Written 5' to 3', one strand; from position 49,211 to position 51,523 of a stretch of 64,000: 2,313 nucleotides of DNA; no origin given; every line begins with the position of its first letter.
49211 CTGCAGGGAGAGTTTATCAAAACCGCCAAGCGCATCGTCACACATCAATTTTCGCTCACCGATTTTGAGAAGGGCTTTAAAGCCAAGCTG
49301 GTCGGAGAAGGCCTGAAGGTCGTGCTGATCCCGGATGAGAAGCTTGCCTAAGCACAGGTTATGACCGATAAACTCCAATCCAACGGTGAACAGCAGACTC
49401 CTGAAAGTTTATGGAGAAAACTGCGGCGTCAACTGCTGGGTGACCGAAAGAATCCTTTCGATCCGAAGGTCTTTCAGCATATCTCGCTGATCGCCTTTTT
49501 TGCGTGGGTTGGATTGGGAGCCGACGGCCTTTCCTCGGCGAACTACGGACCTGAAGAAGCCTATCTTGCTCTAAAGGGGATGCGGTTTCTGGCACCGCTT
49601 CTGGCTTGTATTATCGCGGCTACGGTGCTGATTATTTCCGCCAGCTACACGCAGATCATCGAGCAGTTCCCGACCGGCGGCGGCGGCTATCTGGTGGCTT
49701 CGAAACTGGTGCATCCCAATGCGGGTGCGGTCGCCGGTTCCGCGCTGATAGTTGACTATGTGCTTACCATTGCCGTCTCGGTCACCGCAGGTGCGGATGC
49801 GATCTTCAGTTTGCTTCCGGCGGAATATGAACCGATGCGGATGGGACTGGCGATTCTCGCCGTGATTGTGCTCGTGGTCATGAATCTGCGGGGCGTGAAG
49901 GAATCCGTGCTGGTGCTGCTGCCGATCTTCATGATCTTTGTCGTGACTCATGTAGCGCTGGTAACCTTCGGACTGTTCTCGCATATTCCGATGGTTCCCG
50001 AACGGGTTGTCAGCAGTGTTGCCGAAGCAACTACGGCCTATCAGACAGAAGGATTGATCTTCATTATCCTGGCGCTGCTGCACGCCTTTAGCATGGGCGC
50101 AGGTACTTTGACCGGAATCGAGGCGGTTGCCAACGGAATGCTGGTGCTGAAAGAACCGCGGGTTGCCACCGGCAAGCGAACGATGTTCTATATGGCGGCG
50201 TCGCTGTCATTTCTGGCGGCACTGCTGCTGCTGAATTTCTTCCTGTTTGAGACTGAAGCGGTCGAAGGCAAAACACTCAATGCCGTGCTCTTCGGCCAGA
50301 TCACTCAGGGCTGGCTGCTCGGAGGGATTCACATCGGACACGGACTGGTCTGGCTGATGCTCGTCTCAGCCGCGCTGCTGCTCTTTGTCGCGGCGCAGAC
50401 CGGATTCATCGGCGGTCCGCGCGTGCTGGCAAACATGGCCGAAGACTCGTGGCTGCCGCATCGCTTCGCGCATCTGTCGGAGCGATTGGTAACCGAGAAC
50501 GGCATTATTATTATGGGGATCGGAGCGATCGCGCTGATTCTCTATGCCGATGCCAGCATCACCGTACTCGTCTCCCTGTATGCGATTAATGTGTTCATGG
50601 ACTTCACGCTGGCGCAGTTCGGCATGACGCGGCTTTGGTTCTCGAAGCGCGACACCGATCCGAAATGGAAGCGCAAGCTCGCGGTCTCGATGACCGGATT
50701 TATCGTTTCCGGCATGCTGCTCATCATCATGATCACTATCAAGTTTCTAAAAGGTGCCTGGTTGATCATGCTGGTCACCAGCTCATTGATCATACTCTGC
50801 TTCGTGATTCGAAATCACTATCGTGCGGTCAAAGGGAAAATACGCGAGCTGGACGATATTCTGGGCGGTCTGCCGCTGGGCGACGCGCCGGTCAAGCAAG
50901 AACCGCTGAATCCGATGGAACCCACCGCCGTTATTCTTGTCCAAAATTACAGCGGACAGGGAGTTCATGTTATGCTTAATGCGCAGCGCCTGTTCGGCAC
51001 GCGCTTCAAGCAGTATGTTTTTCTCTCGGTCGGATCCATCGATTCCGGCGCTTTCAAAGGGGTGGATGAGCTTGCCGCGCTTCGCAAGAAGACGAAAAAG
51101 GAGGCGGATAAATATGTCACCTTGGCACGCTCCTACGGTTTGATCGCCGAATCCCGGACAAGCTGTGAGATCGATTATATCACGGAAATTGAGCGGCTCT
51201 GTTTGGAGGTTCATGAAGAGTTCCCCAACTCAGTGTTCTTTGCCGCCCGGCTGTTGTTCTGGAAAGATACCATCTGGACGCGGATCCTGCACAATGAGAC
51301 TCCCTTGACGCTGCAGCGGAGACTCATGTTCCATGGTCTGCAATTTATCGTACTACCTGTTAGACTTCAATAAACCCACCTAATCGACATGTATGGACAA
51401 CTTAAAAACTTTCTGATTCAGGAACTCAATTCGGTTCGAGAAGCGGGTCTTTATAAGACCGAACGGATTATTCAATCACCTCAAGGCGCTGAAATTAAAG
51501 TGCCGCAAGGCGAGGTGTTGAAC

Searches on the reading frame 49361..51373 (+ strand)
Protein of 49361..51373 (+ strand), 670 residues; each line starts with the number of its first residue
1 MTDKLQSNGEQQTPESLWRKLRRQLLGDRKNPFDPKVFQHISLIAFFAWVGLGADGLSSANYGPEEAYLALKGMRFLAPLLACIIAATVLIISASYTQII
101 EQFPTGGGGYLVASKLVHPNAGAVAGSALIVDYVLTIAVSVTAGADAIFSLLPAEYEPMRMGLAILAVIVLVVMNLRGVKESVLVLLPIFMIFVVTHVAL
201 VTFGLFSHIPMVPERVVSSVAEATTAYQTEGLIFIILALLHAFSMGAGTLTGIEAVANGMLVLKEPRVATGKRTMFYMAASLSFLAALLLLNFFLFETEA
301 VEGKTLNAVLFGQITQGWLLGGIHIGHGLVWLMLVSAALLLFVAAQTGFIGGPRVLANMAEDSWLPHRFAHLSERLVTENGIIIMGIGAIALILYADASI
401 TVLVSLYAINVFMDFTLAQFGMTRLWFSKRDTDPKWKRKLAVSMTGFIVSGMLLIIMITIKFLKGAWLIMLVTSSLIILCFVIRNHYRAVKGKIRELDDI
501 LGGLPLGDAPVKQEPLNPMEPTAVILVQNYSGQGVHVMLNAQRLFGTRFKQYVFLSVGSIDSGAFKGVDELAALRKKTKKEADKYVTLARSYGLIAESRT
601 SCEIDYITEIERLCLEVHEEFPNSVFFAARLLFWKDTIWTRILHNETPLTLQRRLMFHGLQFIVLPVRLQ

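Call 8: search_protein_families(library=pfam, proteins=[window:49361-51373:+], max_evalue=0.01)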
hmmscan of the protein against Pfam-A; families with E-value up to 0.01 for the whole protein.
window:49361-51373:+ (670 aa): 2 families
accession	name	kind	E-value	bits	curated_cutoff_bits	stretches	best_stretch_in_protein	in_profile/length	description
PF13520.12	AA_permease_2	-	1.2e-21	77.6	27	1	81-460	35-407/427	Amino acid permease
PF00324.27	AA_permease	-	4.6e-07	29.3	24.6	1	79-470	32-425/470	Amino acid permease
